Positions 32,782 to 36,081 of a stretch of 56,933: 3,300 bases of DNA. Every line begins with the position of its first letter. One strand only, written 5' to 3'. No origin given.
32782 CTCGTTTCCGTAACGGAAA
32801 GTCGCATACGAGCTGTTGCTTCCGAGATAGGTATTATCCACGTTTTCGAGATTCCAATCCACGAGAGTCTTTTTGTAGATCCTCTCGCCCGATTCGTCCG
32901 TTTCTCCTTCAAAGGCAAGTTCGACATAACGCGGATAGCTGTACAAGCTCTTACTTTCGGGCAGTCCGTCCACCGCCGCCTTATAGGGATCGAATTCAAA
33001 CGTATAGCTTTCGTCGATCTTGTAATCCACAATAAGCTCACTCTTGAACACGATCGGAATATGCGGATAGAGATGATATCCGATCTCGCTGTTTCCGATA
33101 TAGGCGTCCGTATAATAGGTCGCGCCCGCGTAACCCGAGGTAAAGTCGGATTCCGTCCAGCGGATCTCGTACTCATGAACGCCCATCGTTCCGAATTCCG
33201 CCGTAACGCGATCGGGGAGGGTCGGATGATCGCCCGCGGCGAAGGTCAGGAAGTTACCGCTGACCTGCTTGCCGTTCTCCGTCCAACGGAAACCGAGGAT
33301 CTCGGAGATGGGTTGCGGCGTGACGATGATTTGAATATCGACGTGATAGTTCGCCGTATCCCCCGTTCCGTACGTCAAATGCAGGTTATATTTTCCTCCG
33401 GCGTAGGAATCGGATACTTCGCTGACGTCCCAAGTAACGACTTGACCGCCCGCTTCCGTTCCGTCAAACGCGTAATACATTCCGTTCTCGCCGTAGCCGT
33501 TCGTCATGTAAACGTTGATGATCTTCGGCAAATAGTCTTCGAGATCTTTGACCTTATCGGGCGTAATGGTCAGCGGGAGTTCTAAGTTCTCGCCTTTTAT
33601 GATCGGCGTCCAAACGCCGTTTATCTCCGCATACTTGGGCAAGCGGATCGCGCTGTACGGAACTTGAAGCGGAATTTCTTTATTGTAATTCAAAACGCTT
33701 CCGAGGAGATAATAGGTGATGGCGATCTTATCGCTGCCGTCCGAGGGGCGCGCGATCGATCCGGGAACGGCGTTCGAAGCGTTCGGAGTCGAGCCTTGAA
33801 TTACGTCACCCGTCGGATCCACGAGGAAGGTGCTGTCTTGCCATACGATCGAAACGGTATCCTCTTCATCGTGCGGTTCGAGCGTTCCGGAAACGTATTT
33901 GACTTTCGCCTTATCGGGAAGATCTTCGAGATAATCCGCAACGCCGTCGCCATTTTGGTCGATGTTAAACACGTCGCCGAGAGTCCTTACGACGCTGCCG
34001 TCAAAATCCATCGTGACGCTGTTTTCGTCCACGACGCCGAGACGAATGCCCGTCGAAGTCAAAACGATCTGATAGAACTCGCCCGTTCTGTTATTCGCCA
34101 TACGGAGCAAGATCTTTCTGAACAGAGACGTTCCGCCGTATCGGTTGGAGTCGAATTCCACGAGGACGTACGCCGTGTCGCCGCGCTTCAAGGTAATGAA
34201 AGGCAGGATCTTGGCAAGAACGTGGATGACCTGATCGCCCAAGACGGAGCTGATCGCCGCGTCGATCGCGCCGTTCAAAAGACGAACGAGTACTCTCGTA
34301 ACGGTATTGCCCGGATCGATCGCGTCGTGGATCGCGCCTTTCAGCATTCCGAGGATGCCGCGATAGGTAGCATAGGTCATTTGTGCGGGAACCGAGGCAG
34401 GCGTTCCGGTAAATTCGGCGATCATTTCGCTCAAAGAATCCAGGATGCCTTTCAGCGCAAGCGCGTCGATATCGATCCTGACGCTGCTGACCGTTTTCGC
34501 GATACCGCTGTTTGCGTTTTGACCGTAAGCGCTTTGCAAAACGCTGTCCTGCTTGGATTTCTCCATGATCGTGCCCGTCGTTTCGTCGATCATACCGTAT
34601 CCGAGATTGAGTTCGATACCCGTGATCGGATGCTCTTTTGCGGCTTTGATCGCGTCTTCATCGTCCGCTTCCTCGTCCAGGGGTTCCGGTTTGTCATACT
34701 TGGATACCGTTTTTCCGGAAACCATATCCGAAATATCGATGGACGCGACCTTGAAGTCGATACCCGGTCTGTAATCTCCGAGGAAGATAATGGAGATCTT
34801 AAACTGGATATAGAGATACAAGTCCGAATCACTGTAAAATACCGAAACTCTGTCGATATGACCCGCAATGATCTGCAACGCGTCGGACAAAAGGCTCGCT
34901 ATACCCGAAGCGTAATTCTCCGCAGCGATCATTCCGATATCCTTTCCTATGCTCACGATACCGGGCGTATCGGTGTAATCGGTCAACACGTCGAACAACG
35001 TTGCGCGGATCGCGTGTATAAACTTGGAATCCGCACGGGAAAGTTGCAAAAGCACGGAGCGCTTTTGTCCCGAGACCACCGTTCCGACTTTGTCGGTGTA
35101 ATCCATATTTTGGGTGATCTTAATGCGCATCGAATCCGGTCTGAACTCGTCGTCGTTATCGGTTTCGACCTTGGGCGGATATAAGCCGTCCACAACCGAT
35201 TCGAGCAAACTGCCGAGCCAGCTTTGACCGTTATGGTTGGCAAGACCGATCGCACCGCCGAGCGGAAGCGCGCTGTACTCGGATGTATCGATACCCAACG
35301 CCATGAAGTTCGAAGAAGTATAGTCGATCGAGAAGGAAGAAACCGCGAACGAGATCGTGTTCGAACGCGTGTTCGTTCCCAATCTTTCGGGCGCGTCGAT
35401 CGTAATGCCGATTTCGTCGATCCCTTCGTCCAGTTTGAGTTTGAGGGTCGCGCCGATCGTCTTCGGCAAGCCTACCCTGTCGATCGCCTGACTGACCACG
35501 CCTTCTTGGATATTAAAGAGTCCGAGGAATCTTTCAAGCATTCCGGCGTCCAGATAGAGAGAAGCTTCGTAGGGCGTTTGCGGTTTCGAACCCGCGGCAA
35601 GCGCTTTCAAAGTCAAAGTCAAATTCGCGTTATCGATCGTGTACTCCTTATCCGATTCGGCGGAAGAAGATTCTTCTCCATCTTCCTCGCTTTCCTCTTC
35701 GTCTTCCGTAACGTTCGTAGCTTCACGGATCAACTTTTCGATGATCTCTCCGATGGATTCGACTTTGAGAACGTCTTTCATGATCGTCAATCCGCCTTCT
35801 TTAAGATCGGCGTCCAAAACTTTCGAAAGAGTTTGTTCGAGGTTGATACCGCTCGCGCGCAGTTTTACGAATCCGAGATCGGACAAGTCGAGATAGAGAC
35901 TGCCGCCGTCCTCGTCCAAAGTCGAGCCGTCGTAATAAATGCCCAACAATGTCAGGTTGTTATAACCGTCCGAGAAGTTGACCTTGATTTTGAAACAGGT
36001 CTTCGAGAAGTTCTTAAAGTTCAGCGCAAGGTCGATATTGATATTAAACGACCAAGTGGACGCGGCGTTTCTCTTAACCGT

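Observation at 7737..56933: Two tandem, co-directional giant ORFs (about 6,229 and at least 10,131 codons) occupy 86% of the window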

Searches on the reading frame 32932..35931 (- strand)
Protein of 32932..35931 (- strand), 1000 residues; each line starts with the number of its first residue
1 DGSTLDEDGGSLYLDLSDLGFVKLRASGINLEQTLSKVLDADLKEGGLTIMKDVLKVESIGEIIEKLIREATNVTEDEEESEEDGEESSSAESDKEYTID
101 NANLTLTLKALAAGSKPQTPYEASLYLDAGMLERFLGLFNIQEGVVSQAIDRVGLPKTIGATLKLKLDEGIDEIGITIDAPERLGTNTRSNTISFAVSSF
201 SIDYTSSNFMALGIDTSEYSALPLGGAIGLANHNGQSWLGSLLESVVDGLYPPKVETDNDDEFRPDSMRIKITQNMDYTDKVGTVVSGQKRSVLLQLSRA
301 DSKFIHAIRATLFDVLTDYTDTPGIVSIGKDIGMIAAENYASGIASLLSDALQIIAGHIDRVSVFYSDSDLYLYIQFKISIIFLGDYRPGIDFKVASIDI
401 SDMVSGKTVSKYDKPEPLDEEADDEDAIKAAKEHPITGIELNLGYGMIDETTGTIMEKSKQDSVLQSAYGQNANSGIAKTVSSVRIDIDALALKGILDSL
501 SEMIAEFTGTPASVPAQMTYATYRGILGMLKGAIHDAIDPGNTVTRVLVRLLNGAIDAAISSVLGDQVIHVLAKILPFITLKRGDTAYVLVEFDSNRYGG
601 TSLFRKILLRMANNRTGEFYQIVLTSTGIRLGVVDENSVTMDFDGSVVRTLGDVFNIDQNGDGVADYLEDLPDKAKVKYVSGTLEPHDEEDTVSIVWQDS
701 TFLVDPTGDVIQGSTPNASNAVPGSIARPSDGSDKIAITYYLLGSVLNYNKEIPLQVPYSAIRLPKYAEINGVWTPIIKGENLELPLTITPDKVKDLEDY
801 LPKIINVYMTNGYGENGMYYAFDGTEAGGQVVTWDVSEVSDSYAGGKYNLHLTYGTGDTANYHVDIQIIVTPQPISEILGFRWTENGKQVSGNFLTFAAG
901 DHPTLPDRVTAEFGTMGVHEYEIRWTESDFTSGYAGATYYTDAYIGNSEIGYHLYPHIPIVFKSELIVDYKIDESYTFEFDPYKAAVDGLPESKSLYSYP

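Call 30: search_protein_families(library=pfam, proteins=[window:32932-35931:-], max_evalue=1)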
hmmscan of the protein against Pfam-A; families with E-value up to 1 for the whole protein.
window:32932-35931:- (1000 aa): 2 families
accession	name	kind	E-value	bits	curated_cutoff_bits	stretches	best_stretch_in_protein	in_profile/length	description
PF07532.17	Big_4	-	0.0017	18.3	22.1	1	898-929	9-40/59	Bacterial Ig-like domain (group 4)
PF15370.11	NOPCHAP1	-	0.33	11.8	27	0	419-464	34-69/110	NOP protein chaperone 1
